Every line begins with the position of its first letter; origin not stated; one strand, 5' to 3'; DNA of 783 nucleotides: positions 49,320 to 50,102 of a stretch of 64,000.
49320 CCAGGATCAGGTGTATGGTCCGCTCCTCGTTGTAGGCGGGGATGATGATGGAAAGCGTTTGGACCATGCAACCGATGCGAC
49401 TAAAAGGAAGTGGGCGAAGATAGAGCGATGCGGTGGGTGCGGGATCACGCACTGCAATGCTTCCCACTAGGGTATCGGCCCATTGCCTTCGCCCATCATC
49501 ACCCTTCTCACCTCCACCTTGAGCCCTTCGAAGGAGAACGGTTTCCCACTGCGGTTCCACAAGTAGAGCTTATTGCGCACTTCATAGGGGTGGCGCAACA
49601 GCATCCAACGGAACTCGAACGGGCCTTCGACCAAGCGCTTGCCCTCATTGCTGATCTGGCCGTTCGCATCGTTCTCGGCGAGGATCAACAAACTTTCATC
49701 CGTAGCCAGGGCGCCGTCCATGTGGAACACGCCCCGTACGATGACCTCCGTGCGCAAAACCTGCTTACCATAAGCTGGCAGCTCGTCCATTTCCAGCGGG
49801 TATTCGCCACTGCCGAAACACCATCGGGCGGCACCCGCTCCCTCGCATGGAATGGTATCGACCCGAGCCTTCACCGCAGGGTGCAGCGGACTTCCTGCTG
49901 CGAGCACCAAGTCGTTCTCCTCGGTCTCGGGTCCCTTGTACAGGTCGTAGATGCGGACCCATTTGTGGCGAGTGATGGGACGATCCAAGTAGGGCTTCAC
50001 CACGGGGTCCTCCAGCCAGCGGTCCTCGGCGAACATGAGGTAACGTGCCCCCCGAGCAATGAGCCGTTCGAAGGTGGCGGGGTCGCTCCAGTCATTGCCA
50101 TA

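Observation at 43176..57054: Expansion of six paralogous GT-C-like polytopic membrane proteins with a GtrB/Dpm1-like GT2, interrupting the scoA-scoB pair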

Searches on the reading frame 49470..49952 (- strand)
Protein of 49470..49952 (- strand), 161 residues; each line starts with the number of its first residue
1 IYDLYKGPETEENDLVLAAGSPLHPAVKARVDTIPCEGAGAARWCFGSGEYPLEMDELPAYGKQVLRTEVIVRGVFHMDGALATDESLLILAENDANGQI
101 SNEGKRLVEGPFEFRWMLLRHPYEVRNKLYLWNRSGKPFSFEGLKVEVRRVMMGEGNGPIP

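Call 85: search_protein_representatives(protein=window:49470-49952:-)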
Query: 161 residues. Proteins with E-value up to 0.001 (for the whole library): 28; up to 1e-10: 9; up to 1e-30: 1. The best 28 are listed.
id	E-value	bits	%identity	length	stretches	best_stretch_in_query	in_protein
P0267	2.3e-105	365.8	100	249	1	1-161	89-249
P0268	3.4e-30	121.3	50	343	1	1-151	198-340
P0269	1.9e-29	118.8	41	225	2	30-147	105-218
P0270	4.3e-23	98.2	42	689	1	10-150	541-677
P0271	3.1e-21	92.1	39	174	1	1-148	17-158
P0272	1.7e-18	83.2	36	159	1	1-149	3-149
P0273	1.9e-15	73.3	45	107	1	54-153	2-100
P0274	1.7e-12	63.7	32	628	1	11-150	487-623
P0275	1.2e-11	60.9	31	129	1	29-153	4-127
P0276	2.2e-09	53.5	32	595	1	5-154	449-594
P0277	2.5e-09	53.4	31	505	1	13-151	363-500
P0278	5.3e-09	52.3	35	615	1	32-146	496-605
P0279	5.8e-09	52.2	31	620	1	29-152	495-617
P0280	6.5e-09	52.0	34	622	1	26-159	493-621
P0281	3.2e-08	49.7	30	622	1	29-151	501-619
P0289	1.3e-05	41.3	33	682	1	30-150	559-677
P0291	6.9e-05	38.9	25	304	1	25-146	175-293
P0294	7.1e-04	35.6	30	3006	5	32-113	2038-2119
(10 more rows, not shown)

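Call 86: search_protein_families(library=pfam, proteins=[P0294, P0270, P0274, P0276, P0289, P0291], max_evalue=0.01)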
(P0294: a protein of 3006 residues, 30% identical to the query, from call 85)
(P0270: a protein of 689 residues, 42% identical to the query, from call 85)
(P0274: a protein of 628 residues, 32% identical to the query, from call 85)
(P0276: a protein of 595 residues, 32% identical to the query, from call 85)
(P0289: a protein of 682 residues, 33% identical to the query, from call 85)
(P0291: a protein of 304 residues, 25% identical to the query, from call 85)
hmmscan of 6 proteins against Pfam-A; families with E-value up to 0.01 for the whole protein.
P0294 (3006 aa): 2 families
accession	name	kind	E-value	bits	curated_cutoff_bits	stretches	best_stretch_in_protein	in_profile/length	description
PF20155.4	TMP_3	-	2e-17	64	41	1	130-284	18-163/192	Tape measure protein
PF08230.16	CW_7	-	0.0014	18.8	25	1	423-459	2-38/40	CW_7 repeat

P0270 (689 aa): 1 family
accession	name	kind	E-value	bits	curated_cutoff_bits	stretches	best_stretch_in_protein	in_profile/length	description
PF13231.12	PMT_2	-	9.6e-10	39.3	26.1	1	86-226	4-142/160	Dolichyl-phosphate-mannose-protein mannosyltransferase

P0274 (628 aa): 0 families

P0276 (595 aa): 0 families

P0289 (682 aa): 1 family
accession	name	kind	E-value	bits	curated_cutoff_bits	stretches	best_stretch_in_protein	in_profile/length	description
PF13231.12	PMT_2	-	1.3e-12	48.7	26.1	1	86-245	4-158/160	Dolichyl-phosphate-mannose-protein mannosyltransferase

P0291 (304 aa): 0 families
